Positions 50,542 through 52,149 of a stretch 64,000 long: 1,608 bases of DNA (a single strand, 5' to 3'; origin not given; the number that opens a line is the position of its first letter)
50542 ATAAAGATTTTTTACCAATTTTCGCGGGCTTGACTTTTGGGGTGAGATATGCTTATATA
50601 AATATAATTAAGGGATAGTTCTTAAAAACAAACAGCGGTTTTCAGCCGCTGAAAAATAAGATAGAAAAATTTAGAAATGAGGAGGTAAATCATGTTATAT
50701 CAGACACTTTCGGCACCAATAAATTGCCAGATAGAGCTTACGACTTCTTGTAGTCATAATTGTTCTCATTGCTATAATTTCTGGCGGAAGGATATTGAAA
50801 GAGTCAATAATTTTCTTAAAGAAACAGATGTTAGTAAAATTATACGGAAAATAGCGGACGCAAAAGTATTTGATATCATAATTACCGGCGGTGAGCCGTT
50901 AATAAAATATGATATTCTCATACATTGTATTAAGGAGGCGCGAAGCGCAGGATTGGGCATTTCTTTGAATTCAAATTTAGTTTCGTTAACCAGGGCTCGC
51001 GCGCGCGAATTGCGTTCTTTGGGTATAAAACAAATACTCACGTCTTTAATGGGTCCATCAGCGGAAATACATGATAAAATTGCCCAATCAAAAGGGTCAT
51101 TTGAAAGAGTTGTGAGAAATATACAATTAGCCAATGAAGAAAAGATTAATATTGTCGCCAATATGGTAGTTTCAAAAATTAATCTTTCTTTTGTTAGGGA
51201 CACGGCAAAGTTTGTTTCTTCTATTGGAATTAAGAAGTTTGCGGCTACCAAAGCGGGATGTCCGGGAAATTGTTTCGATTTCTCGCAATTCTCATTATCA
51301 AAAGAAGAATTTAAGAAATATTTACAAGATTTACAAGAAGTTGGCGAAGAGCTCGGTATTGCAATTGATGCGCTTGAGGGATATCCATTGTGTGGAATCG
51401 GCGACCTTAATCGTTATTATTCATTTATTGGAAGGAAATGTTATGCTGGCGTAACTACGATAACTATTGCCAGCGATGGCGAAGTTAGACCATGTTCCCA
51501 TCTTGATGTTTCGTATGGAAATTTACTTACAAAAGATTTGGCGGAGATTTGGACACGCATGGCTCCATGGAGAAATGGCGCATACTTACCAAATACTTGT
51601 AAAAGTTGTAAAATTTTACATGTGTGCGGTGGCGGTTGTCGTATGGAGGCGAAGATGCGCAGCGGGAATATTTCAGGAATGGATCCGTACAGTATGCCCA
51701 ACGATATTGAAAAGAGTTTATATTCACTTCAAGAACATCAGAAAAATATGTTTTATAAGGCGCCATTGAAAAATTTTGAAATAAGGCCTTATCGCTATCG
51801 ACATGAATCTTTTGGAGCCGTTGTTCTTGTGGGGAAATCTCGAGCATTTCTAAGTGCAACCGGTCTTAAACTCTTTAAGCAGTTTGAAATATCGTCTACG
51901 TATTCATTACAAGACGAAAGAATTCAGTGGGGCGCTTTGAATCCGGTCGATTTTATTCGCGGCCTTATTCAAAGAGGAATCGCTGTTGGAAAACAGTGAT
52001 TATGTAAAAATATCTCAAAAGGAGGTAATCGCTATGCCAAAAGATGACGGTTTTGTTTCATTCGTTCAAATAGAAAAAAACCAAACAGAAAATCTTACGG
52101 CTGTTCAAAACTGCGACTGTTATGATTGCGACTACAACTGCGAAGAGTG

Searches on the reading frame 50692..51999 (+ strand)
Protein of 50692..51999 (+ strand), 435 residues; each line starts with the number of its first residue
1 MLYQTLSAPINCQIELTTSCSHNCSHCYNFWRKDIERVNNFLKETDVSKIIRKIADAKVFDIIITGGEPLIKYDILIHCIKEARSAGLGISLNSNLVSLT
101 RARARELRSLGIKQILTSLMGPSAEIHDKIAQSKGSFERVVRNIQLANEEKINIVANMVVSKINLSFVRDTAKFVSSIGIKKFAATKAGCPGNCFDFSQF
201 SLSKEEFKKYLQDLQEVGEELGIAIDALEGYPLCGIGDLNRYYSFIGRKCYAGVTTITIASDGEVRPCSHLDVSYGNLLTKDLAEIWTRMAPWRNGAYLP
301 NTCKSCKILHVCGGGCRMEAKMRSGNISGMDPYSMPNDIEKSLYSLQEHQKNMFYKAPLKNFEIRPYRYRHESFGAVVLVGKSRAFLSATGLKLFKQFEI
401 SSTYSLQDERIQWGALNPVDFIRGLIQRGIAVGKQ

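Call 5: search_protein_families(library=pfam, proteins=[window:50692-51999:+], max_evalue=0.01)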
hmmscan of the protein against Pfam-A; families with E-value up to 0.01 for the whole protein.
window:50692-51999:+ (435 aa): 3 families
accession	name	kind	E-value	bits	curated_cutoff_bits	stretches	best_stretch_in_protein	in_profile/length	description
PF04055.27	Radical_SAM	-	4.7e-22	79.4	29.5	1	14-174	1-165/166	Radical SAM superfamily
PF13353.11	Fer4_12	-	4.7e-10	40.3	22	1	18-88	13-82/137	4Fe-4S single cluster domain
PF13186.11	SPASM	-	3.4e-08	34.1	21.5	1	250-307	1-67/67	Iron-sulfur cluster-binding domain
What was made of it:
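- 50692..51999 (+): rSAM2, a 435-aa radical SAM/SPASM enzyme. It has the CX3CX2C motif at residues 20-27, eight further invariant Cys, and an extra C-terminal domain at about residues 336-435. Pfam Radical_SAM, Fer4_12 and SPASM (call 5).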

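Call 6: search_protein_families(library=ncbifam, proteins=[window:50692-51999:+], max_evalue=0.01)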
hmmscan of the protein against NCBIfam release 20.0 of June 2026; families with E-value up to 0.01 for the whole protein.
window:50692-51999:+ (435 aa): 89 families (the best 25 are shown)
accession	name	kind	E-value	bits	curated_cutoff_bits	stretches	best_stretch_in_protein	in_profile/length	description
TIGR04545.1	rSAM_ahbD_hemeb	equivalog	5.6e-35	121.4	500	2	15-224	5-211/339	heme b synthase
TIGR04055.1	rSAM_NirJ2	equivalog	6e-33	114.8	500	1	17-333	7-321/326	putative heme d1 biosynthesis radical SAM protein NirJ2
TIGR04303.1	GeoRSP_rSAM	equivalog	2.6e-31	109.4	400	1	6-333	1-323/325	GeoRSP system radical SAM/SPASM protein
TIGR02109.1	PQQ_syn_pqqE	equivalog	3.2e-30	105.3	381.35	1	5-350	2-346/358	pyrroloquinoline quinone biosynthesis protein PqqE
TIGR04053.2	TIGR04053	equivalog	4.8e-30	105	395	2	7-229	5-225/366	TIGR04053 family radical SAM/SPASM domain-containing protein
TIGR04133.1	rSAM_w_lipo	hypoth_equivalog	3.7e-27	95.2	425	1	15-316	29-331/350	TIGR04133 family radical SAM/SPASM protein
NF045574.1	sacti_mat_StsB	exception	6e-24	84.7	625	2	16-182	102-263/466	StsB family radical SAM/SPASM domain sactipeptide maturase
TIGR04051.1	rSAM_NirJ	equivalog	6.3e-24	84.6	515.45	2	15-184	7-172/354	heme d1 biosynthesis radical SAM protein NirJ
TIGR03962.1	mycofact_rSAM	equivalog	6e-23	81.6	265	1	3-331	5-328/339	mycofactocin radical SAM maturase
TIGR04403.1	rSAM_skfB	equivalog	1.3e-22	80.2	300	1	8-308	102-384/402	sporulation killing factor system radical SAM maturase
TIGR04546.1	rSAM_ahbC_deAc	equivalog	9.6e-22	77.3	650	2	15-171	44-196/390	12,18-didecarboxysiroheme deacetylase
TIGR04347.1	pseudo_SAM_Halo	equivalog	1.2e-21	77.4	525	1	15-216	43-240/390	TIGR04347 family pseudo-SAM/SPASM protein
NF050035.1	rSAM_WgK_link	exception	4.7e-21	75.2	650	2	6-217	5-212/367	radical SAM/SPASM peptide maturase WgkB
TIGR04084.1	rSAM_AF0577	subfamily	6.2e-21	74.7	225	1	16-330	3-299/347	TIGR04084 family radical SAM/SPASM domain-containing protein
TIGR04340.1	rSAM_ACGX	hypoth_equivalog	8.4e-21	74.5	400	2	12-193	5-186/341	radical SAM/SPASM domain protein, ACGX system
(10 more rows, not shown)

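Call 14: find_related_loci(query=window:50692-51999:+, collection=genome_contigs, flank=6000)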
Query window:50692-51999:+ (435 aa) in genome_contigs; peptide patterns used: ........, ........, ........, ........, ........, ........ (x = any residue, [..] = any of these).
80 stretches matched a pattern; 2 encode a relative of the query (tblastn E <= 1e-3); 2 distinct loci.
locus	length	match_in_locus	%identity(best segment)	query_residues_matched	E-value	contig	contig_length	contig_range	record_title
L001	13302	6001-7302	69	1-434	0e+0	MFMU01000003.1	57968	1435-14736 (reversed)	MAG: Candidatus Kaiserbacteria bacterium RIFOXYD1_FULL_47_14 rifoxyd1_full_scaffold_167, whole genome shotgun sequence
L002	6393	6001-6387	37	1-130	4e-24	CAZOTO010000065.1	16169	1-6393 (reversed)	MAG TPA_asm: uncultured Myxococcales bacterium isolate binchicken_co235_307 genome assembly, contig: NODE_8929_length_16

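Call 21: find_homologous_proteins(query=window:50692-51996:+, max_evalue=1e-20)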
Query window:50692-51996:+ (435 aa): 608 proteins with E <= 1e-20 among 7827 candidates; the best 120 are listed.
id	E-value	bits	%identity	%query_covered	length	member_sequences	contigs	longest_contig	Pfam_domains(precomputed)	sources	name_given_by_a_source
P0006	1.9e-293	991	100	100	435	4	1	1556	PF13186.12,PF04055.28,PF13353.12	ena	-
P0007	7.1e-218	742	72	100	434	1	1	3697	PF13186.12,PF04055.28,PF13353.12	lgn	-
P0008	1.8e-217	741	73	100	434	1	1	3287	PF13186.12,PF04055.28,PF13353.12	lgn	-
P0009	1.8e-206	704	69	100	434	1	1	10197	PF13186.12,PF04055.28,PF13353.12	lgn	-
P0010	4.1e-205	700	69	100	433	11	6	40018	PF13186.12,PF04055.28,PF13353.12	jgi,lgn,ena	-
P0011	8.9e-203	692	68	100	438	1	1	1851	PF13186.12,PF04055.28,PF13353.12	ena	-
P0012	3.3e-183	628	62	100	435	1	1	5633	PF13186.12,PF04055.28,PF13353.12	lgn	-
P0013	2.2e-180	618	69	90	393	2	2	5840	PF13186.12,PF04055.28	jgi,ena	-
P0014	2.7e-164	565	67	84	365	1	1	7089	PF13186.12,PF04055.28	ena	-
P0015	8.7e-157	541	56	99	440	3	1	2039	PF13186.12,PF04055.28,PF13353.12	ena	-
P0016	1.5e-152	527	55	99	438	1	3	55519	PF13186.12,PF04055.28,PF13353.12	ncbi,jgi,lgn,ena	-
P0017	5.4e-152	525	52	99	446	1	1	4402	PF13186.12,PF04055.28,PF13353.12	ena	-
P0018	3.5e-151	522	52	99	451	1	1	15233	PF13186.12,PF04055.28,PF13353.12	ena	-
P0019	1.2e-150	520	53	99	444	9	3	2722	PF13186.12,PF04055.28,PF13353.12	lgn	-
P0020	3.2e-150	519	53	99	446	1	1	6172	PF13186.12,PF04055.28,PF13353.12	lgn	-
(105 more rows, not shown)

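Call 23: find_related_loci(query=A2, collection=metagenome_contigs, flank=3000)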
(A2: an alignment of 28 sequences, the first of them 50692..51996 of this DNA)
Query A2 (435 aa) in metagenome_contigs; peptide patterns used: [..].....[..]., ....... (x = any residue, [..] = any of these).
441 stretches matched a pattern; 285 encode a relative of the query (tblastn E <= 1e-3); the best 80 are kept; 80 distinct loci.
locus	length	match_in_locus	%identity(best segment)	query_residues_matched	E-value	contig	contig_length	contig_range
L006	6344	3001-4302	69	1-434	0e+0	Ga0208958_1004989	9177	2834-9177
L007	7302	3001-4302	69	1-434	0e+0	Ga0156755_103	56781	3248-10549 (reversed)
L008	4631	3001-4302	69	1-434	0e+0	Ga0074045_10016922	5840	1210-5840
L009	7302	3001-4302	69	1-434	0e+0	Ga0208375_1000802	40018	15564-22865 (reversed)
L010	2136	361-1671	53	1-431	2e-176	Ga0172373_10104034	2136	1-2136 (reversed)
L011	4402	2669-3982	52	1-431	9e-164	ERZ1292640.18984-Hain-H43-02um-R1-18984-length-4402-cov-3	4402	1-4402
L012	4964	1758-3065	52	1-429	1e-156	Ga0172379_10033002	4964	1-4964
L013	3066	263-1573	50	1-431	6e-159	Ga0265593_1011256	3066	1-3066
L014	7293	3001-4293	50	2-431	2e-150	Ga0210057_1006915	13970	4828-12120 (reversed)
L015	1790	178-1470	49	2-431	8e-156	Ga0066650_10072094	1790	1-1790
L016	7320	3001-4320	45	2-432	4e-131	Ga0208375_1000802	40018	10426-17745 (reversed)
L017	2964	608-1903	44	2-432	3e-136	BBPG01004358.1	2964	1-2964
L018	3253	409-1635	46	2-408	6e-135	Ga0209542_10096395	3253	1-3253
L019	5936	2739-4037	45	6-435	1e-129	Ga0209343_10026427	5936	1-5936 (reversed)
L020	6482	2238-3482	47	1-414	2e-129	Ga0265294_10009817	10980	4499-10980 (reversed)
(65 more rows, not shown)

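Call 30: search_solved_structures(query=A2, max_evalue=0.00001)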
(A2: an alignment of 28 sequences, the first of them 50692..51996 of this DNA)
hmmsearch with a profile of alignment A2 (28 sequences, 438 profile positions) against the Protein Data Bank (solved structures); distinct sequences matched with E-value up to 0.00001: 17.
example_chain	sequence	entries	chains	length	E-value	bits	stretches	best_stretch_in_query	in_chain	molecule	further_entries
6efn_A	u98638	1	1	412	4.6e-24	88.4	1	8-286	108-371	Sporulation killing factor maturation protein SkfB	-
6c8v_A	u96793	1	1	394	8.8e-20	74.3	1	5-185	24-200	Coenzyme PQQ synthesis protein E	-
7vob_C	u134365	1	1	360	8.6e-16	61.2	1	15-183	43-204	Cytosylglucuronate decarboxylase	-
7voc_C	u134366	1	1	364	8.9e-16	61.1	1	15-183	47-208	Cytosylglucuronate decarboxylase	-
5v1q_A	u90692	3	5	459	1.6e-14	57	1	5-317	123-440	Radical SAM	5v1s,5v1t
1tv7_A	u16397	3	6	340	1.1e-13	54.3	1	11-201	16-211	Molybdenum cofactor biosynthesis protein A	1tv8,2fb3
2fb2_A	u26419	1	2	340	1.4e-13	53.8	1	12-201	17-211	Molybdenum cofactor biosynthesis protein A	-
8vpo_A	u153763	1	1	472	4.2e-13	52.3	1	10-327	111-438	Radical SAM core domain-containing protein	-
4k36_A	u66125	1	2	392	1.7e-11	47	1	16-337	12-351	Anaerobic sulfatase-maturating enzyme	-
4k37_A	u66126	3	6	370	3.5e-11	46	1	16-336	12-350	Anaerobic sulfatase-maturating enzyme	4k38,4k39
5wgg_A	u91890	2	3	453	2.5e-08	36.6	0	13-130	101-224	Radical SAM domain protein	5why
8ai3_A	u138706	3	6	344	5.2e-08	35.5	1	10-183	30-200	Putative peptide biosynthesis protein YydG | Radical SAM core domain-containing protein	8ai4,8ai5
8ai6_A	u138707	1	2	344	5.2e-08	35.5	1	10-183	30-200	Putative peptide biosynthesis protein YydG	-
8ai1_A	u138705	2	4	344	5.2e-08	35.5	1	10-183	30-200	Putative peptide biosynthesis protein YydG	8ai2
9gm3_A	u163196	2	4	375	4.1e-07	32.6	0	13-75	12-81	ChlB radical SAM domain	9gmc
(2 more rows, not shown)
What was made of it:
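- Closest known: Mycofactocin system. Same: PqqE and MftC are sequence relatives (calls 6, 30).
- PqqE and MftC are among the NCBIfam and PDB relatives (calls 6, 30).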

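Call 38: predict_structure(alignment_id=A2)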
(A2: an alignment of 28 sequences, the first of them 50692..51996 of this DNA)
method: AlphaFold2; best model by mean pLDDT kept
length: 435 residues; sequences in the alignment: 28
mean_pLDDT: 90.6   pTM: 0.89
mean pLDDT of the five models: 90.6, 90.1, 89.3, 88.9, 86.9
residues with pLDDT >= 90: 306; 70-90: 108; 50-70: 19; < 50: 2
segments of 3 or more residues with pLDDT < 50: none
pLDDT, mean of each block of 10 residues (from residue 1): 86 94 75 60 97 98 94 97 97 96 98 95 95 95 98 96 96 97 88 71 92 95 90 88 81 93 92 92 97 91 89 82 81 91 90 71 96 96 93 96 93 93 92 88
secondary structure, 60 per line:
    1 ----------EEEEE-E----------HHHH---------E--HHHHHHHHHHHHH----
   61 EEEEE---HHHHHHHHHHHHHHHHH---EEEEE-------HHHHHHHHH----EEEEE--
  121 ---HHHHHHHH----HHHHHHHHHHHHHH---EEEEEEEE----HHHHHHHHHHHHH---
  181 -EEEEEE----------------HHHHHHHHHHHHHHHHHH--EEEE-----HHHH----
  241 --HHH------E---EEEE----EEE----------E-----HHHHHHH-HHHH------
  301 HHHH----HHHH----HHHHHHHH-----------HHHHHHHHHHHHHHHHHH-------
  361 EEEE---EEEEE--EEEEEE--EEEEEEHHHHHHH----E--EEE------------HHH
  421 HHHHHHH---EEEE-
elements in order: E11-15 H28-31 H44-56 E61-65 H69-85 E89-93 H101-109 E114-118 H124-131 H136-149 E153-160 H165-177 E182-187 H204-221 E224-227 H233-236 E256-259 E264-266 H283-289 H291-294 H301-304 H309-312 H317-324 H336-353 E361-364 E368-372 E375-380 E383-388 H389-395 E403-405 H418-427 E431-434
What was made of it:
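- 50692..51999 (+): AF2 pLDDT 90.6 (call 38).
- On PqqD/MftB-type peptide-recognition element (the C-terminal domain of rSAM2): The model shows four strands followed by helices at residues 361-434 (call 38).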

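Call 70: list_cluster_members(proteins=[P0001, P0002, P0136, window:50692-51996:+, window:49450-49608:-])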
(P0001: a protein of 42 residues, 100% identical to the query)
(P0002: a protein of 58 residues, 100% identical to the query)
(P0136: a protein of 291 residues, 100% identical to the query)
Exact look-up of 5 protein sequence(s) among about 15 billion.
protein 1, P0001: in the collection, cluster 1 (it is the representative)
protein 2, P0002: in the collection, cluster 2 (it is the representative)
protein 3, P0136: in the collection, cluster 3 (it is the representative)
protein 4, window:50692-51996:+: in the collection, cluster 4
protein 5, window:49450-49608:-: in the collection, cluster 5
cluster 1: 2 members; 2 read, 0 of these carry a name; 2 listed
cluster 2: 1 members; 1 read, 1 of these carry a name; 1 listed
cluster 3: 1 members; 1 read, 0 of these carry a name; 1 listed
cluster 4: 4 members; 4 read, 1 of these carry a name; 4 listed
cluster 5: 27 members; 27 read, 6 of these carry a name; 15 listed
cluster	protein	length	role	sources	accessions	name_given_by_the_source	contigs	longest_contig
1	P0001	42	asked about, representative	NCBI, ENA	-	-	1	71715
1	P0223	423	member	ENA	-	-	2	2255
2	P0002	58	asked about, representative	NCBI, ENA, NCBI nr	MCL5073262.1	MAG: hypothetical protein M1308_20590 [Actinobacteria bacterium] | hypothetical protein [Actinomycetota bacterium]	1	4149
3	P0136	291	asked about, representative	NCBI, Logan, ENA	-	-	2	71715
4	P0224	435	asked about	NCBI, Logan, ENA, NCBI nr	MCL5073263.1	MAG: radical SAM protein [Actinobacteria bacterium] | radical SAM protein [Actinomycetota bacterium]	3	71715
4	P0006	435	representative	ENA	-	-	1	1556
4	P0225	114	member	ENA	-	-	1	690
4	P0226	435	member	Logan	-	-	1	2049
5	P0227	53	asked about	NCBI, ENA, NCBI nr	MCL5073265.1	MAG: hypothetical protein M1308_20605 [Actinobacteria bacterium] | hypothetical protein [Actinomycetota bacterium]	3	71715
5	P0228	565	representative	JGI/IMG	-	-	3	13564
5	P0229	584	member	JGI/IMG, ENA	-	hypothetical protein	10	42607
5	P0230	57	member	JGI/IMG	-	hypothetical protein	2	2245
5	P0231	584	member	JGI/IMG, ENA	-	hypothetical protein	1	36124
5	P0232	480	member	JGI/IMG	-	hypothetical protein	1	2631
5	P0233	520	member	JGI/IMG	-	hypothetical protein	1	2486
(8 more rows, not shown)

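Call 85: fold_search(model_id=the predicted structure, library=pdb)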
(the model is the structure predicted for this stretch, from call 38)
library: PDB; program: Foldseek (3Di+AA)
matches with E <= 10: 1882; with E <= 0.001: 273
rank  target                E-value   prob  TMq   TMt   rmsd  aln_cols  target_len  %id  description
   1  4k39_B                2.0e-16  1.00  0.61  0.73   4.7       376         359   17  Native anSMEcpe with bound AdoMet and Cp18Cys peptide (released 2013-05-08)
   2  4k38_A                2.4e-16  1.00  0.62  0.72   4.8       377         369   18  Native anSMEcpe with bound AdoMet and Kp18Cys peptide (released 2013-05-08)
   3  5v1s_A                2.6e-16  1.00  0.59  0.60   4.8       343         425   18  Crystal structure of Streptococcus suis SuiB bound to S-adenosylmethionine (released 2017-08-30)
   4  4k37_B                2.8e-16  1.00  0.64  0.74   4.6       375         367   18  Native anSMEcpe with bound AdoMet (released 2013-05-08)
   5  4k39_A                3.0e-16  1.00  0.59  0.70   5.1       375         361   17  Native anSMEcpe with bound AdoMet and Cp18Cys peptide (released 2013-05-08)
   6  5v1q_A                3.9e-16  1.00  0.61  0.61   4.6       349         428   17  Crystal structure of Streptococcus suis SuiB (released 2017-08-30)
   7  4k37_A                3.9e-16  1.00  0.61  0.71   5.0       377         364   18  Native anSMEcpe with bound AdoMet (released 2013-05-08)
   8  5v1q_B                4.7e-16  1.00  0.60  0.59   4.7       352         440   18  Crystal structure of Streptococcus suis SuiB (released 2017-08-30)
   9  6efn                  4.9e-16  1.00  0.52  0.58   3.5       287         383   22  Structure of a RiPP maturase, SkfB (released 2018-10-24)
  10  4k36_B                1.5e-15  1.00  0.63  0.73   4.6       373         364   17  His6 tagged anSMEcpe with bound AdoMet (released 2013-05-08)
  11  5v1t_A                1.5e-15  1.00  0.58  0.57   4.8       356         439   19  Crystal structure of Streptococcus suis SuiB bound to precursor peptide SuiA (released 2017-08-30)
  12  4k36_A                1.8e-15  1.00  0.61  0.68   5.0       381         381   18  His6 tagged anSMEcpe with bound AdoMet (released 2013-05-08)
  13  5v1s_B                2.6e-15  1.00  0.59  0.60   4.8       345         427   18  Crystal structure of Streptococcus suis SuiB bound to S-adenosylmethionine (released 2017-08-30)
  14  4k38_B                3.9e-15  1.00  0.60  0.71   5.0       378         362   17  Native anSMEcpe with bound AdoMet and Kp18Cys peptide (released 2013-05-08)
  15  9gmc_A                1.0e-13  1.00  0.60  0.68   4.9       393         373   17  Crystal structure of the complex formed between the radical SAM protein ChlB and the R3A mutant of ChlA (released 2025-06-25)
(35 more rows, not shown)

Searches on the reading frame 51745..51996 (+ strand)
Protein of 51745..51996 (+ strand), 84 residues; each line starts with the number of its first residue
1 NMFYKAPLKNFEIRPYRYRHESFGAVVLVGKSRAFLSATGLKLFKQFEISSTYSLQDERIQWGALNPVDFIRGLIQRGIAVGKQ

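Call 52: search_solved_structures(query=A5, max_evalue=10, show_alignments=3)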
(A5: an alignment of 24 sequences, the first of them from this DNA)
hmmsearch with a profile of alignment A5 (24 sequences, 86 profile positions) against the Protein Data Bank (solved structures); distinct sequences matched with E-value up to 10: 3.
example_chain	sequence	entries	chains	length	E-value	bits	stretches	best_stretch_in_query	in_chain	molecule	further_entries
3u4y_A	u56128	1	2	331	0.25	14.4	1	22-77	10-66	uncharacterized protein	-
6oz1_A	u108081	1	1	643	0.65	13.1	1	12-48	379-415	Oxidoreductase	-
1h67_A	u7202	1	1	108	0.87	12.7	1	43-76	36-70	CALPONIN ALPHA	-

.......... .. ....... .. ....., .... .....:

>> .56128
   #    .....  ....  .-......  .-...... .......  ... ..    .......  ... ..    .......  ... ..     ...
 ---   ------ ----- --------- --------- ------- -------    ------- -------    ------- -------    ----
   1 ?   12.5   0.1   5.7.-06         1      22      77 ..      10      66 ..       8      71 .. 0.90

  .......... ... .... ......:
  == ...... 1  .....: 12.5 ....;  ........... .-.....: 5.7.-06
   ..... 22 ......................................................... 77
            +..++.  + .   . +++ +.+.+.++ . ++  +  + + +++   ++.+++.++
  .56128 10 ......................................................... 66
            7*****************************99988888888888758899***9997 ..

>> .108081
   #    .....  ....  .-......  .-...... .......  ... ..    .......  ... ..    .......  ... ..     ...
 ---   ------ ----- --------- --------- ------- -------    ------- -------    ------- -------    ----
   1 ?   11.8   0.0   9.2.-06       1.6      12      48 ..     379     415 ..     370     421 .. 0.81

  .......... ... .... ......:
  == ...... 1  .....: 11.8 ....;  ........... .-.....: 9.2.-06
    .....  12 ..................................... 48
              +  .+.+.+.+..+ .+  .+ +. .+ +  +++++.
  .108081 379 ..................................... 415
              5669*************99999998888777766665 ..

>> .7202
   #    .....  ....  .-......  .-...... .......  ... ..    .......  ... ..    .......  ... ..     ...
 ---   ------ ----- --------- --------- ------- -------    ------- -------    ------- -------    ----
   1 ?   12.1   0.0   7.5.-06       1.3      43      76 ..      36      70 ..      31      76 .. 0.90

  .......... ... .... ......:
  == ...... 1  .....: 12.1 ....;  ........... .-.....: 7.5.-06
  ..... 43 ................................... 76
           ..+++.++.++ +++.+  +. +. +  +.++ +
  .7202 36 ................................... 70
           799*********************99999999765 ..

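Call 53: search_protein_families(library=pfam, alignment_id=A5, max_evalue=10)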
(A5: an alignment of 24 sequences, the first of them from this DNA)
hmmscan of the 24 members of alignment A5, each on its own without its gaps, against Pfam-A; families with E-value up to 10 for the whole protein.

A. member 1, seq(84 aa): 0 families

B. families by the number of members that match (of 24 scanned): 6 families
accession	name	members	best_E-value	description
PF19473.4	DUF6010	2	0.023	Family of unknown function (DUF6010)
PF08253.16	Leader_Erm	1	0.019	Erm Leader peptide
PF12322.14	T4_baseplate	1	0.061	T4 bacteriophage base plate protein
PF21763.2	DHH_CID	1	0.093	DHH-CID domain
PF22508.2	InlJ_IG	1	0.12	Internalin J, Immunoglobulin-like domain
PF04857.26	CAF1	1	0.16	CAF1 family ribonuclease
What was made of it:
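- Tried and rejected: The profile against PDB sequences and against Pfam gave no hit (calls 52, 53).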

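Call 101: search_protein_families(library=ncbifam, alignment_id=A5, max_evalue=10)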
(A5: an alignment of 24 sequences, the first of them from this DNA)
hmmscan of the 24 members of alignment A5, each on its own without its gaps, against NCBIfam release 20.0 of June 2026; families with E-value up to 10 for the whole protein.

A. member 1, seq(84 aa): 2 families
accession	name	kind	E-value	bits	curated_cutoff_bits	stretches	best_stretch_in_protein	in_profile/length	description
NF003068.0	PRK03991.1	equivalog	0.057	11.8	484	1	6-36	307-337/613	threonine--tRNA ligase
NF004517.0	PRK05862.1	equivalog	0.17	11.4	396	1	20-66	46-91/257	enoyl-CoA hydratase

B. families by the number of members that match (of 24 scanned): 3 families
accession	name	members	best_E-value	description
TIGR03967.2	mycofact_MftB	5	0.0006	mycofactocin biosynthesis chaperone MftB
NF003068.0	PRK03991.1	1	0.057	threonine--tRNA ligase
NF004517.0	PRK05862.1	1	0.17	enoyl-CoA hydratase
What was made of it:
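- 50692..51999 (+): In 5 of 24 homologues the C-terminal domain hits the MftB chaperone model, best E 6e-4 (call 101).
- On PqqD/MftB-type peptide-recognition element (the C-terminal domain of rSAM2): 5 of 24 homologues hit TIGR03967 MftB, best E 6e-4, with no other recurrent family (call 101).
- Closest known: Mycofactocin system. Same: The C-terminal domain of rSAM2 homologues hits the MftB model in 5 of 24 cases (call 101).
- The C-terminal domains of 5 of 24 homologues hit only one recurrent family, the mycofactocin chaperone MftB, best E 6e-4 (call 101). The rSAM2 C-terminal domain resembles MftB (call 101).
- Tried and rejected: Only NCBIfam gave a recurrent weak signal, to MftB (call 101).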
